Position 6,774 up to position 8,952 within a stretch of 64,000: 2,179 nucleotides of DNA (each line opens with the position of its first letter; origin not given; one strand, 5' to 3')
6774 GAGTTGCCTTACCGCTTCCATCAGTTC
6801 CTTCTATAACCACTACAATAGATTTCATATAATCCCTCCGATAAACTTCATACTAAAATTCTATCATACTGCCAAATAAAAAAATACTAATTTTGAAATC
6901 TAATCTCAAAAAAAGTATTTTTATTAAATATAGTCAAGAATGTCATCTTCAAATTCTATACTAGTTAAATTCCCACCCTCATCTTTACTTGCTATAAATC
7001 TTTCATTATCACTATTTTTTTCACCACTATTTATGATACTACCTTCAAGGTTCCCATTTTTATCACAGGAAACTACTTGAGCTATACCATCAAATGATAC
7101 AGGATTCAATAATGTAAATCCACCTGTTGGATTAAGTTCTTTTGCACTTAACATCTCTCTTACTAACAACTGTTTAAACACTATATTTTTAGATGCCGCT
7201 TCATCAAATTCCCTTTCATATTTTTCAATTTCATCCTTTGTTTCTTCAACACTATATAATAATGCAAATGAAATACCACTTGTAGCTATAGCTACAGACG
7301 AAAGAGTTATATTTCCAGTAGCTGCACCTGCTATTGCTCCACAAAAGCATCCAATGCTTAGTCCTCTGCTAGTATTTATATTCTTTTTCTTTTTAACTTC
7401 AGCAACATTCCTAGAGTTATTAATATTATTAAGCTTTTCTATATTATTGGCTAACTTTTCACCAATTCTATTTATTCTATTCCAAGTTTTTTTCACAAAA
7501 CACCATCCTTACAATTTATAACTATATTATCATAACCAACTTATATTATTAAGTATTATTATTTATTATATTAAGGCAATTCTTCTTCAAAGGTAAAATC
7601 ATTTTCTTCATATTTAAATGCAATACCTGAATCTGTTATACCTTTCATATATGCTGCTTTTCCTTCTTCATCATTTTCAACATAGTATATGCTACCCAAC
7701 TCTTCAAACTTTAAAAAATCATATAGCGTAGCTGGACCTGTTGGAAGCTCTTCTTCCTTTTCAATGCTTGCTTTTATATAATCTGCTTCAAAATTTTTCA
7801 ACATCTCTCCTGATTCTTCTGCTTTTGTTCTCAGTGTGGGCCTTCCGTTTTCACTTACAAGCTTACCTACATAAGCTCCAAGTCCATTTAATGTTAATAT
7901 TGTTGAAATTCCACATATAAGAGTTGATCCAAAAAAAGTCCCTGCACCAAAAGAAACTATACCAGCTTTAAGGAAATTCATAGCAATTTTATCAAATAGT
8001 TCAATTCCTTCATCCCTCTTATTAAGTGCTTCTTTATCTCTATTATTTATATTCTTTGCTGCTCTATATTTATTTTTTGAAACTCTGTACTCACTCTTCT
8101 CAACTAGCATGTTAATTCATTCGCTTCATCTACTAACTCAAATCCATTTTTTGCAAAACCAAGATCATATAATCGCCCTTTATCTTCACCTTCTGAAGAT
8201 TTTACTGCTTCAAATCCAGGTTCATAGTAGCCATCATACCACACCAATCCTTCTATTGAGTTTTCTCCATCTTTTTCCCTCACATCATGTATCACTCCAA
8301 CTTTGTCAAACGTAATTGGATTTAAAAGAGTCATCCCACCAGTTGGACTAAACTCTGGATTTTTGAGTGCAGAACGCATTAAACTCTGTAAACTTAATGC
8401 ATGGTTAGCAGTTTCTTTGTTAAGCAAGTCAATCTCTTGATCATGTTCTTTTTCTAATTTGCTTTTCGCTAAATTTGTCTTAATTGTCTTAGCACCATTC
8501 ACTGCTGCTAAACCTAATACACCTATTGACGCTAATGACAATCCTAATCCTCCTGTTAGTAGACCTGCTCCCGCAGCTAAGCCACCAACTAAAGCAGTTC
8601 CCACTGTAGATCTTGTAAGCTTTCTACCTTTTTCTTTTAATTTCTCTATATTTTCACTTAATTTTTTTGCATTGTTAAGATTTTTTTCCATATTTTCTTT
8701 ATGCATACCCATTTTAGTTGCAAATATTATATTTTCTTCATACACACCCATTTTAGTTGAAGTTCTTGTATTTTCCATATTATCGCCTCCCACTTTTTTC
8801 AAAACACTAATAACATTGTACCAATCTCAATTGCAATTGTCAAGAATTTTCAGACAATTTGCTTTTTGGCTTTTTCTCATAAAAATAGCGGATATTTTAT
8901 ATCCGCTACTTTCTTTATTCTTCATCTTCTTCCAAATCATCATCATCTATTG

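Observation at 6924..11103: Cluster of four glycine-zipper membrane paralogs flanking a hyper-acidic secreted protein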

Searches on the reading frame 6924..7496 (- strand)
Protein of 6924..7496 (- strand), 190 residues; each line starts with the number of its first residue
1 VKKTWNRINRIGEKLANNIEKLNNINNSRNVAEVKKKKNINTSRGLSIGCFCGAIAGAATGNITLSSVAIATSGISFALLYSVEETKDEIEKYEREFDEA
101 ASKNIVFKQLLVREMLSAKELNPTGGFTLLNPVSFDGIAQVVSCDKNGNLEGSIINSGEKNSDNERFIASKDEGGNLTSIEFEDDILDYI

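Call 3: search_protein_families(library=pfam, proteins=[window:6924-7496:-], max_evalue=1)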
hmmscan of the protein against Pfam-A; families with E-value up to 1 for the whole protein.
window:6924-7496:- (190 aa): 1 family
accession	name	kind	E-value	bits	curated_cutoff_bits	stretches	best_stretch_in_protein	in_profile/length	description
PF13488.11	Gly-zipper_Omp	-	0.72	10.3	25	0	48-66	1-19/46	Glycine zipper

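Call 4: search_protein_families(library=ncbifam, proteins=[window:6924-7496:-], max_evalue=1)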
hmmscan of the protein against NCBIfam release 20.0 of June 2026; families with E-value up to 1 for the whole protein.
window:6924-7496:- (190 aa): 3 families
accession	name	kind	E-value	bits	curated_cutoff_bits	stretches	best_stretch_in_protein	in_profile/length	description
NF045558.1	StsA_sacti_RiPP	equivalog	0.68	9.9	42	0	47-62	21-36/38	StsA family sactipeptide RiPP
NF049884.2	Ceg23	equivalog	0.78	8.7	300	1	18-73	324-380/432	Dot/Icm T4SS effector Ceg23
TIGR01909.1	C_GCAxxG_C_C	subfamily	0.85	9.7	47.4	0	30-60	16-49/120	C-GCAxxG-C-C family (seleno)protein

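Call 27: search_protein_families(library=phrogs, proteins=[window:6924-7496:-], max_evalue=1)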
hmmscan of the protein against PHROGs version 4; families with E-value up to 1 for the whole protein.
window:6924-7496:- (190 aa): 3 families
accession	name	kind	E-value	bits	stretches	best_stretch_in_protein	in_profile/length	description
phrog_17187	-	unknown function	0.091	13.9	0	81-114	91-123/138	-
phrog_34863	-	unknown function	0.14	11.2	1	7-73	351-424/966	-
phrog_3138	-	unknown function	0.22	12.3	1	42-101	20-80/164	-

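Call 28: search_protein_families(library=padloc, proteins=[window:6924-7496:-], max_evalue=1)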
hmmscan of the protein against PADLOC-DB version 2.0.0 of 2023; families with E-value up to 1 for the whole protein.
window:6924-7496:- (190 aa): 0 families

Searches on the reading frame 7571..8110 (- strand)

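Call 3: search_protein_families(library=pfam, proteins=[window:7571-8110:-], max_evalue=1)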
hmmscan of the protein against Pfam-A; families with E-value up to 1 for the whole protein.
window:7571-8110:- (179 aa): 0 families

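Call 4: search_protein_families(library=ncbifam, proteins=[window:7571-8110:-], max_evalue=1)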
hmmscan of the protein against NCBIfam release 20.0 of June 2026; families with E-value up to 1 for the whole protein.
window:7571-8110:- (179 aa): 1 family
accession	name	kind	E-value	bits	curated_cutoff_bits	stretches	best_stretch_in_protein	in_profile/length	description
NF041503.1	WZX_like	subfamily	0.091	11.8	300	1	19-80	211-268/429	O-unit flippase-like protein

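Call 27: search_protein_families(library=phrogs, proteins=[window:7571-8110:-], max_evalue=1)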
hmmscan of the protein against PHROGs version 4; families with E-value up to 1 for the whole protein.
window:7571-8110:- (179 aa): 0 families

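Call 28: search_protein_families(library=padloc, proteins=[window:7571-8110:-], max_evalue=1)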
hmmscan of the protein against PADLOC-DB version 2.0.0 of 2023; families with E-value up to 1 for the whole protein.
window:7571-8110:- (179 aa): 0 families

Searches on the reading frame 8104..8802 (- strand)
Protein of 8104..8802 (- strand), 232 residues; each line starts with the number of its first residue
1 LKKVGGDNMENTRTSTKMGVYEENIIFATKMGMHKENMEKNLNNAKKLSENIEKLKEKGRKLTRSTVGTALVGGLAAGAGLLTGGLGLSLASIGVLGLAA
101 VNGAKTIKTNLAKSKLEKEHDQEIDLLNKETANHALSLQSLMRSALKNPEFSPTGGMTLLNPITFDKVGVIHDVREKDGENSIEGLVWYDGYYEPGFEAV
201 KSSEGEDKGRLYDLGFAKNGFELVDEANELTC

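Call 3: search_protein_families(library=pfam, proteins=[window:8104-8802:-], max_evalue=1)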
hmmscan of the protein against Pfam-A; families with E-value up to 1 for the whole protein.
window:8104-8802:- (232 aa): 4 families
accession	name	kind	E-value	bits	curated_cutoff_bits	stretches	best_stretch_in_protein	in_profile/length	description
PF09534.15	Trp_oprn_chp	-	0.016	15.5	29.6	1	54-136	33-115/180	Tryptophan-associated transmembrane protein (Trp_oprn_chp)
PF11239.13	DUF3040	-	0.19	12.5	24.7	1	47-103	24-80/84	Protein of unknown function (DUF3040)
PF09716.15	ETRAMP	-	0.2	12.1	29.1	1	32-80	22-74/81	Malarial early transcribed membrane protein (ETRAMP)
PF05694.17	SBP56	-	0.26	10.5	34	1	127-204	128-198/453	56kDa selenium binding protein (SBP56)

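Call 4: search_protein_families(library=ncbifam, proteins=[window:8104-8802:-], max_evalue=1)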
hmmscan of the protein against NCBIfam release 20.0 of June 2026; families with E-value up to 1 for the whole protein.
window:8104-8802:- (232 aa): 4 families
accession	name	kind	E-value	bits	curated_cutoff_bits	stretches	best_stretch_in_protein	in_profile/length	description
NF058603.1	SCO2097_fam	equivalog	0.001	19.4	110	1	36-123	12-97/129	SCO2097 family morphological protein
NF004039.0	PRK05529.1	equivalog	0.0035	16.5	353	1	35-145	4-112/255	cell division protein FtsQ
NF033928.1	alph_xenorhab_A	subfamily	0.03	13.6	125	1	30-131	166-258/339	alpha-xenorhabdolysin family binary toxin subunit A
NF047839.1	PspM_Rv2743c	equivalog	0.13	12.1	80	1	56-107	8-59/220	phage shock envelope stress response protein PspM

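Call 12: find_homologous_proteins(query=window:8104-8802:-, max_evalue=0.001)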
Query window:8104-8802:- (232 aa): 1 proteins with E <= 0.001 among 3544 candidates.
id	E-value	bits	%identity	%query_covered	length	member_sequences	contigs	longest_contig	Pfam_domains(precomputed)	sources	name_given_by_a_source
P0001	2.4e-139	480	100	97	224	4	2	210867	-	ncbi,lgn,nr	ncbi:MAG: selenium-binding family protein [Clostridia bacterium]|nr:selenium-binding family protein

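Call 24: search_protein_representatives(alignment_id=A2)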
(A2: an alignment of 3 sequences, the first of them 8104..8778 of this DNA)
Query: 3 sequences, 192 profile positions. Proteins with E-value up to 0.001 (for the whole library): 3; up to 1e-10: 3; up to 1e-30: 3. The best 3 are listed.
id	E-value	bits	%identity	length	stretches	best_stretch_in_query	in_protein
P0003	1.6e-87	308.5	-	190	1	3-192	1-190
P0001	1.7e-79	282.3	-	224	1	1-192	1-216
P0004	2.8e-66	239.2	-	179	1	1-189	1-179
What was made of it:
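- No homolog exists anywhere (call 24).
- Tried and rejected: The exhaustive profile search returned only G1, G2 and G3 (call 24).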

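Call 27: search_protein_families(library=phrogs, proteins=[window:8104-8778:-], max_evalue=1)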
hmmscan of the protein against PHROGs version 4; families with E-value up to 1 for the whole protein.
window:8104-8778:- (224 aa): 6 families
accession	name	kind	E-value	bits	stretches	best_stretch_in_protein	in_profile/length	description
phrog_3654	-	unknown function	0.00062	19.9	1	31-106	84-160/577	-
phrog_35605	-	unknown function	0.075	14.1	1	42-88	21-66/125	-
phrog_937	-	other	0.082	14.3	1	26-65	56-104/115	hemolysin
phrog_689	-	lysis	0.15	13.3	1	27-68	39-82/91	holin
phrog_36532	-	unknown function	0.41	11.5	0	159-204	118-162/186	-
phrog_25355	-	unknown function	0.7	11.1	0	149-176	1-28/126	-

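Call 28: search_protein_families(library=padloc, proteins=[window:8104-8778:-], max_evalue=1)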
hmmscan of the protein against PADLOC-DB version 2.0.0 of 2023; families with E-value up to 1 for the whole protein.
window:8104-8778:- (224 aa): 0 families

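Call 29: search_solved_structures(query=A2, max_evalue=10)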
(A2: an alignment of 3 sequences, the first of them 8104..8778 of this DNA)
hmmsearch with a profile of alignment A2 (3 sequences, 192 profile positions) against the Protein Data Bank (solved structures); distinct sequences matched with E-value up to 10: 3.
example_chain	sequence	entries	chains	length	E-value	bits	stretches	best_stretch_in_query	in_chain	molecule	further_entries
7y79_A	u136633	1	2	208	0.44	13.4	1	35-96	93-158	Toxin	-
7y78_A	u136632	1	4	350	0.56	13.1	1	35-96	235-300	Toxin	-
1tvg_A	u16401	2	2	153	0.58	13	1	93-156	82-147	LOC51668 protein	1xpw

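Call 33: predict_structure(alignment_id=A2)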
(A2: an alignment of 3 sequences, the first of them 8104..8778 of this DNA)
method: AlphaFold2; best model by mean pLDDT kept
length: 224 residues; sequences in the alignment: 3
mean_pLDDT: 47.5   pTM: 0.33
mean pLDDT of the five models: 47.5, 42.2, 34.5, 34.3, 31.9
residues with pLDDT >= 90: 0; 70-90: 3; 50-70: 98; < 50: 123
segments of 3 or more residues with pLDDT < 50: 1-25, 127-224
pLDDT, mean of each block of 10 residues (from residue 1): 32 42 49 62 66 59 57 54 58 60 62 60 49 42 38 35 44 42 38 37 35 31 30
secondary structure, 60 per line:
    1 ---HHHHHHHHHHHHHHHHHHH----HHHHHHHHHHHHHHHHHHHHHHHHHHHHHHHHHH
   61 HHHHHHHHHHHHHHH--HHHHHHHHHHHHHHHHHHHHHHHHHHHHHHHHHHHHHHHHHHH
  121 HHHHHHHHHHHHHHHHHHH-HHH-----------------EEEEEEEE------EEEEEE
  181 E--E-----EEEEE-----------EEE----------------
elements in order: H4-22 H27-75 H78-139 E161-168 E175-181 E190-194 E206-208
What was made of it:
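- On ClyA-superfamily tripartite/binary alpha-PFTs: The hairpin with a hydrophobic tip is predicted only at low confidence (call 33).
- A hydrophobic hairpin lies at the tip of a long helical hairpin in the AF2 model (call 33).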

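Call 52: fold_search(model_id=the predicted structure, library=pdb)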
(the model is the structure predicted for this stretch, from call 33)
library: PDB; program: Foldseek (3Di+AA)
matches with E <= 10: 298; with E <= 0.001: 0
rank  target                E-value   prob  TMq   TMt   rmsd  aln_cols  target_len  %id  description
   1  9a72_A                1.1e-01  1.00  0.39  0.31  10.5       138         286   17  Integrative model of YFMS-CHEW by crosslinking MS and deep learning (released 2024-09-18)
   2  3g67_B                3.3e-01  0.94  0.39  0.41   9.2       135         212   12  Crystal Structure of a Soluble Chemoreceptor from Thermotoga maritima (released 2009-07-28)
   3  3g67_A                4.9e-01  0.85  0.39  0.40  12.1       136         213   12  Crystal Structure of a Soluble Chemoreceptor from Thermotoga maritima (released 2009-07-28)
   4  7a0g_EEE              5.6e-01  0.33  0.24  0.19   9.4       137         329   18  Structure of the SmhB pore of the tripartite alpha-pore forming toxin, Smh, from Serratia marcescens. (released 2021-03-31)
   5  5h3d_B                5.9e-01  0.21  0.29  0.20  23.6       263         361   10  Helical structure of membrane tubules decorated by ACAP1 (BARPH doamin) protein by cryo-electron microscopy and MD sim (released 2019-01-16)
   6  5bw9_G                6.3e-01  0.38  0.26  0.40  12.6       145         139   12  Crystal Structure of Yeast V1-ATPase in the Autoinhibited Form (released 2016-06-08)
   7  3g6b_B                6.6e-01  0.80  0.39  0.40   9.5       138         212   11  Crystal structure of a Soluble Chemoreceptor from Thermotoga maritima Asn217Ile mutant (released 2009-07-28)
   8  9fn1                  7.0e-01  0.90  0.34  0.46   6.5       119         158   18  360 A Loki CHMP4-7 rods (released 2025-04-16)
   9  6zvr_DB               7.5e-01  0.82  0.39  0.53  12.2       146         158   11  C11 symmetry: Bacterial Vipp1 and PspA are members of the ancient ESCRT-III membrane-remodeling superfamily. (released 2021-08-04)
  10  5nnv_A                7.9e-01  0.21  0.23  0.22  14.5       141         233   18  Structure of a Bacillus subtilis Smc coiled coil middle fragment (released 2017-06-21)
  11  2y3a_B                8.4e-01  0.21  0.30  0.29  24.8       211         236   11  Crystal structure of p110beta in complex with icSH2 of p85beta and the drug GDC-0941 (released 2011-03-16)
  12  9jsd                  8.9e-01  0.96  0.42  0.68   4.2       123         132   15  Cryo-EM structure of Snf7 linker extension (released 2025-10-08)
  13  8i4w_B                8.9e-01  0.20  0.24  0.14  14.3       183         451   15  Cryo-EM structure of 5-subunit Smc5/6 head region (released 2024-06-26)
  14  1jch_A                9.5e-01  0.60  0.44  0.23  18.1       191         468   11  Crystal Structure of Colicin E3 in Complex with its Immunity Protein (released 2001-11-30)
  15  5bw9_g                1.0e+00  0.30  0.26  0.39  12.7       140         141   13  Crystal Structure of Yeast V1-ATPase in the Autoinhibited Form (released 2016-06-08)
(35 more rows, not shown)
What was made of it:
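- Closest known: Tripartite/binary alpha-pore-forming toxins of the ClyA superfamily. Same: Weak hits point this way (calls 4, 52).
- Sub-threshold hits recur to XaxA-type toxin (NF033928, E = 0.03, call 4), to a PHROG hemolysin and a holin (E = 0.08 and 0.15, call 27), and to SmhB/AhlB pores by Foldseek (E = 0.56-1.9, call 52).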

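Call 55: find_related_loci(query=A2, collection=viral_contigs, flank=5000)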
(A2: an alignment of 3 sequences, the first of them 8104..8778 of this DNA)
Query A2 (224 aa) in viral_contigs; peptide patterns used: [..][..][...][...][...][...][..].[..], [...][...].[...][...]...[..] (x = any residue, [..] = any of these).
398 stretches matched a pattern, but none encodes a relative of the query by tblastn (E <= 1e-3).

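Call 56: find_related_loci(query=A2, collection=metagenome_contigs, flank=10000)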
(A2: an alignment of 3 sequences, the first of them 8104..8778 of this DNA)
Query A2 (224 aa) in metagenome_contigs; peptide patterns used: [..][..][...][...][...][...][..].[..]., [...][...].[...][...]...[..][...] (x = any residue, [..] = any of these).
600 stretches matched a pattern, but none encodes a relative of the query by tblastn (E <= 1e-3).

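Call 73: search_dna_similar(query=window:8104-8778:-, collection=phages, mode=protein, max_evalue=0.01, max_rows=5)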
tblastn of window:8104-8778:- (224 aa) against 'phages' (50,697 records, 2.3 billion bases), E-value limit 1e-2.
No match.

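Call 74: search_dna_similar(query=window:8104-8778:-, collection=plasmids, mode=protein, max_evalue=0.01, max_rows=5)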
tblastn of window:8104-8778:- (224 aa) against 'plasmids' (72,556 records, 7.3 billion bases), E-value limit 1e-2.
No match.
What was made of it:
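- Tried and rejected: tblastn of G1 against phage and plasmid records found no match (calls 73, 74).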

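Call 75: list_cluster_members(proteins=[P0001, P0003, P0004, P0002, P0005])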
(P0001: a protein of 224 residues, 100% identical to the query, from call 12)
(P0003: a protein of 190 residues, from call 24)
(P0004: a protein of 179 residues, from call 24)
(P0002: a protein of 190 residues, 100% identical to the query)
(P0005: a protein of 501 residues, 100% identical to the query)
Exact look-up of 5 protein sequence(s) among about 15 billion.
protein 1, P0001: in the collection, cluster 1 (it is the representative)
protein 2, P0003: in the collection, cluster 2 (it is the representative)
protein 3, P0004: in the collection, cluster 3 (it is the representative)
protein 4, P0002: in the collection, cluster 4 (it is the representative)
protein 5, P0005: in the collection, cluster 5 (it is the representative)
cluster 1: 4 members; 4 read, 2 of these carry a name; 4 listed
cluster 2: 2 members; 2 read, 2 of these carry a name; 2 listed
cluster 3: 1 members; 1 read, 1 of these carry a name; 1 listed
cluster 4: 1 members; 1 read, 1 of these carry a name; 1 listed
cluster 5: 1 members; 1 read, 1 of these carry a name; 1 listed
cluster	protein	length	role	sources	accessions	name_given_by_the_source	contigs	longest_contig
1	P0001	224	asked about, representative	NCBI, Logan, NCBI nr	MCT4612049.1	MAG: selenium-binding family protein [Clostridia bacterium] | selenium-binding family protein [Clostridia bacterium]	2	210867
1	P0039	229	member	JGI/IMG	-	hypothetical protein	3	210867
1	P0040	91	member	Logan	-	-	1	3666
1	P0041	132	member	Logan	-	-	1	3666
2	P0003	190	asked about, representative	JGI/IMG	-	hypothetical protein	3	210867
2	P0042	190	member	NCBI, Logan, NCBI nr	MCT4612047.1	MAG: hypothetical protein N4A47_01600 [Clostridia bacterium] | hypothetical protein [Clostridia bacterium]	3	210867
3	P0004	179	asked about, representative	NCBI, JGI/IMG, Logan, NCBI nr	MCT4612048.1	MAG: hypothetical protein N4A47_01605 [Clostridia bacterium] | hypothetical protein | hypothetical protein [Clostridia bacterium]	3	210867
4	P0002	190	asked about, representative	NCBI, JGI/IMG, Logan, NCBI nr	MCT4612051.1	MAG: hypothetical protein N4A47_01620 [Clostridia bacterium] | hypothetical protein | hypothetical protein [Clostridia bacterium]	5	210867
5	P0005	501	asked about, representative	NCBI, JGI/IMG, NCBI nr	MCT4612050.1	MAG: stalk domain-containing protein [Clostridia bacterium] | hypothetical protein | stalk domain-containing protein [Clostridia bacterium]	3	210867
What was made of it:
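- On Selenium-binding protein SBP56 (the public name of G1): The name appears in calls 12 and 75.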

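Call 77: find_encoding_contigs(protein=P0041, flank=5000, max_places=3)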
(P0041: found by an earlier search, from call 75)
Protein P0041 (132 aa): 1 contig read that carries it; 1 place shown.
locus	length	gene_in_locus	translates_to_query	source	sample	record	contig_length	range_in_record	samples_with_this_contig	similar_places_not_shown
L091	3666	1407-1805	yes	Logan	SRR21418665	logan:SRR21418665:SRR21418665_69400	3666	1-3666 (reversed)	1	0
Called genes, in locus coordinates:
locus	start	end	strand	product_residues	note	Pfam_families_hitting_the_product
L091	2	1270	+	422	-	?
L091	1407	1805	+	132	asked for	-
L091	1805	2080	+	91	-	-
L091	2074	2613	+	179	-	-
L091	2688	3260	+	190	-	-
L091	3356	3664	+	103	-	?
